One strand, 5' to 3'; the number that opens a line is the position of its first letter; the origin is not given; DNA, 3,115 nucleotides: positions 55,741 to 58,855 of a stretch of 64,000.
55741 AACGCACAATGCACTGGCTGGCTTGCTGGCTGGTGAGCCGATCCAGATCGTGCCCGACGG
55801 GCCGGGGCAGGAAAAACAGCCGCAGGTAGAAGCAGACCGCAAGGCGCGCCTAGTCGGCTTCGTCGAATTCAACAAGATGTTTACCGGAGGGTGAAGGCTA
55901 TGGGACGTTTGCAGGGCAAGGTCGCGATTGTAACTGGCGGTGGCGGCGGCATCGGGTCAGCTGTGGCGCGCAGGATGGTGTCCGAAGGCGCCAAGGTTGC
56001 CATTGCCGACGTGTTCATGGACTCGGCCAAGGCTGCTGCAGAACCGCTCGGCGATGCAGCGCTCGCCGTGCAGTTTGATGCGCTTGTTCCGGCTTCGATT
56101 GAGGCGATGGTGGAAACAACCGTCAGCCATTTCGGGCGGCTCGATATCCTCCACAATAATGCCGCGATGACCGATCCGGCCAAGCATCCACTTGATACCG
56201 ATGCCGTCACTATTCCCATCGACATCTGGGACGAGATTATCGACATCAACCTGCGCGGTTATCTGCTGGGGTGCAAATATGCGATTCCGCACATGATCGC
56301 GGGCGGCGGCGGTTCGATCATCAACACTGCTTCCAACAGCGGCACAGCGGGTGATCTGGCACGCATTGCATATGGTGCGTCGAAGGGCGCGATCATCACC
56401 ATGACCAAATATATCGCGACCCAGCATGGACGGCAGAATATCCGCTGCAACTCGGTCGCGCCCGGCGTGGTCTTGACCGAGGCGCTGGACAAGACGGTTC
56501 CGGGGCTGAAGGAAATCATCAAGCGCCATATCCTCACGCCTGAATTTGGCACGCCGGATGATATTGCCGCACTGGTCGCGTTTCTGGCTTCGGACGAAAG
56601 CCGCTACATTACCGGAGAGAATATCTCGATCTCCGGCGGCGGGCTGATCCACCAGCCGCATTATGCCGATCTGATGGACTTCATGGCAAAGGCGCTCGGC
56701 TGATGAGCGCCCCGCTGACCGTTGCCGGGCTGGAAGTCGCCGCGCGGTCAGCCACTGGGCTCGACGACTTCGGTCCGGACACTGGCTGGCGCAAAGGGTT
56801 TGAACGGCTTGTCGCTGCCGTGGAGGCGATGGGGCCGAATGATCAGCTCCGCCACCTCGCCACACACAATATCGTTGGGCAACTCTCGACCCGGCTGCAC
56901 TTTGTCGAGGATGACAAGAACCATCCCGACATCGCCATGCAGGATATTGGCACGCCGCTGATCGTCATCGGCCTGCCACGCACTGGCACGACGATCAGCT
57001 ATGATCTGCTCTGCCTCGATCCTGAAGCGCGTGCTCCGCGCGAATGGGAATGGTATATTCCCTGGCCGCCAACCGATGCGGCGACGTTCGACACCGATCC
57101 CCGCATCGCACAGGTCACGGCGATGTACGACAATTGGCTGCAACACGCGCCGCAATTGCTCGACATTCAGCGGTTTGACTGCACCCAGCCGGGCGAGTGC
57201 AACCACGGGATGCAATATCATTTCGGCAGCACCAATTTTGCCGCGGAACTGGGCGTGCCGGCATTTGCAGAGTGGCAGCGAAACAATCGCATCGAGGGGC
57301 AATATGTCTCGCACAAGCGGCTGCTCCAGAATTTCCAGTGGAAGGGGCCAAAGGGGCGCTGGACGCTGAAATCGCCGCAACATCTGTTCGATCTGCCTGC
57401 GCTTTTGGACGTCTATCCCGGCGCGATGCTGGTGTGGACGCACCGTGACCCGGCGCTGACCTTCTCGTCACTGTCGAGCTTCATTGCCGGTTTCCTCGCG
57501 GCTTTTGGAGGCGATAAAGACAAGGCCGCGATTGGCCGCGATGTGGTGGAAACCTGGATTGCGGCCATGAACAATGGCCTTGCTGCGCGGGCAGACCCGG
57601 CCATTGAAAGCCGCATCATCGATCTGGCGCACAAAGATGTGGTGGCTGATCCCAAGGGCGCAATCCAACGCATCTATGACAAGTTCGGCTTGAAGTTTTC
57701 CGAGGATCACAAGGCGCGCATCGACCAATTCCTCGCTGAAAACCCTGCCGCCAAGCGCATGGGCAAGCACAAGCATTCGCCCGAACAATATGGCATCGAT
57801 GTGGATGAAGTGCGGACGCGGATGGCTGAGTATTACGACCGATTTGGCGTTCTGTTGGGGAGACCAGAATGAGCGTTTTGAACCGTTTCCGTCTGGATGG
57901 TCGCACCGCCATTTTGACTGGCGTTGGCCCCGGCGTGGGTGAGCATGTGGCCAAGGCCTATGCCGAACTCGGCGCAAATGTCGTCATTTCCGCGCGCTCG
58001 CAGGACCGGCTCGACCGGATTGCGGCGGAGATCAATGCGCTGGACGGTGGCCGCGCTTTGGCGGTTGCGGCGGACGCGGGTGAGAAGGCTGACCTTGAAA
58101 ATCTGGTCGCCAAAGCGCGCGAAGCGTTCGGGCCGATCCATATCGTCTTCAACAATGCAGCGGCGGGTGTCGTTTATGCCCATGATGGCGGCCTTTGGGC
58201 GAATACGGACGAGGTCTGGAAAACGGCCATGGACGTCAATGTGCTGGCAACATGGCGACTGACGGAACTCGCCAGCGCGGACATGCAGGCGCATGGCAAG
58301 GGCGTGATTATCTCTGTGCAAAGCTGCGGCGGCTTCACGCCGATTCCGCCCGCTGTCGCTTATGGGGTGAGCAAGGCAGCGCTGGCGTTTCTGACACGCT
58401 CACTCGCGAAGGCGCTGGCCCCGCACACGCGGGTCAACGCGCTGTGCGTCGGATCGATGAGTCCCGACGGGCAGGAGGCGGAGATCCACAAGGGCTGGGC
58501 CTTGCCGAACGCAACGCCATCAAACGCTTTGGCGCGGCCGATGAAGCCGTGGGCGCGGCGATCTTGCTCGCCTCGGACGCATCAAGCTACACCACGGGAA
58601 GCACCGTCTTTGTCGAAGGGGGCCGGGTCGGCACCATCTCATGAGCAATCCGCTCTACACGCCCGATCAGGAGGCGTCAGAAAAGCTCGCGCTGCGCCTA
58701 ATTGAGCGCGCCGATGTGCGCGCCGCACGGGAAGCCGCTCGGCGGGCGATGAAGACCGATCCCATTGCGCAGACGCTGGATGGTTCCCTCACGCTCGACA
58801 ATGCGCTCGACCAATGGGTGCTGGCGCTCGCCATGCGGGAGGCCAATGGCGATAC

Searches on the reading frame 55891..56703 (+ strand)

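Call 92: search_protein_families(library=pfam, proteins=[window:55891-56703:+], max_evalue=0.01)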
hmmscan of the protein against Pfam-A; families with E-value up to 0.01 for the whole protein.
window:55891-56703:+ (270 aa): 3 families
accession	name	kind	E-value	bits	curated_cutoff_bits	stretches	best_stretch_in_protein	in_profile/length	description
PF13561.12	adh_short_C2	-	1.1e-58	199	27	1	20-250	7-234/236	Enoyl-(Acyl carrier protein) reductase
PF00106.31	adh_short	-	2.7e-48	164.5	26.6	1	10-202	1-190/195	short chain dehydrogenase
PF01370.27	Epimerase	-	0.00078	19.4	20.9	1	13-180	2-161/240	NAD dependent epimerase/dehydratase family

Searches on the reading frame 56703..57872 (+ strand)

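Call 92: search_protein_families(library=pfam, proteins=[window:56703-57872:+], max_evalue=0.01)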
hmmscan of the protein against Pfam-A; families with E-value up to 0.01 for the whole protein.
window:56703-57872:+ (389 aa): 3 families
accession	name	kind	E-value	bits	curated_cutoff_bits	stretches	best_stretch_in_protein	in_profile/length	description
PF13469.12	Sulfotransfer_3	-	3e-33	116.4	27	1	85-334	1-216/216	Sulfotransferase family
PF00685.33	Sulfotransfer_1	-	0.00043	20.2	22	0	278-363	133-215/255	Sulfotransferase domain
PF17784.7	Sulfotransfer_4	-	0.0067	16.7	22.8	0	230-265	80-115/215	Sulfotransferase domain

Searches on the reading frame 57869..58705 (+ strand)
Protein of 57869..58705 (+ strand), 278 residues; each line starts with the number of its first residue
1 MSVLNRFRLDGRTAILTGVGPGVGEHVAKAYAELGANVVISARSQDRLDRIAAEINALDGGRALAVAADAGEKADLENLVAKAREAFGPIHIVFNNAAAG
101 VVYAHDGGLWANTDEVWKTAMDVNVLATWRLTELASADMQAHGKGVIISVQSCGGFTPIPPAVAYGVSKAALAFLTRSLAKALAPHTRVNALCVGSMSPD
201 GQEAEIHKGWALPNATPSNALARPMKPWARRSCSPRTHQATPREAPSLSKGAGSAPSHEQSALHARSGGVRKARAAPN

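Call 92: search_protein_families(library=pfam, proteins=[window:57869-58705:+], max_evalue=0.01)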
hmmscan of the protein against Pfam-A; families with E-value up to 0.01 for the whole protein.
window:57869-58705:+ (278 aa): 3 families
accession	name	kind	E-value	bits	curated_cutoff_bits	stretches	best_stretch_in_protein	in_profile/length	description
PF00106.31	adh_short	-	4.7e-40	137.6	26.6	1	13-202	2-187/195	short chain dehydrogenase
PF13561.12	adh_short_C2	-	4e-32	112.1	27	1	19-198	2-177/236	Enoyl-(Acyl carrier protein) reductase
PF08659.16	KR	-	1.8e-09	38.2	22.6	1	14-172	3-156/180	KR domain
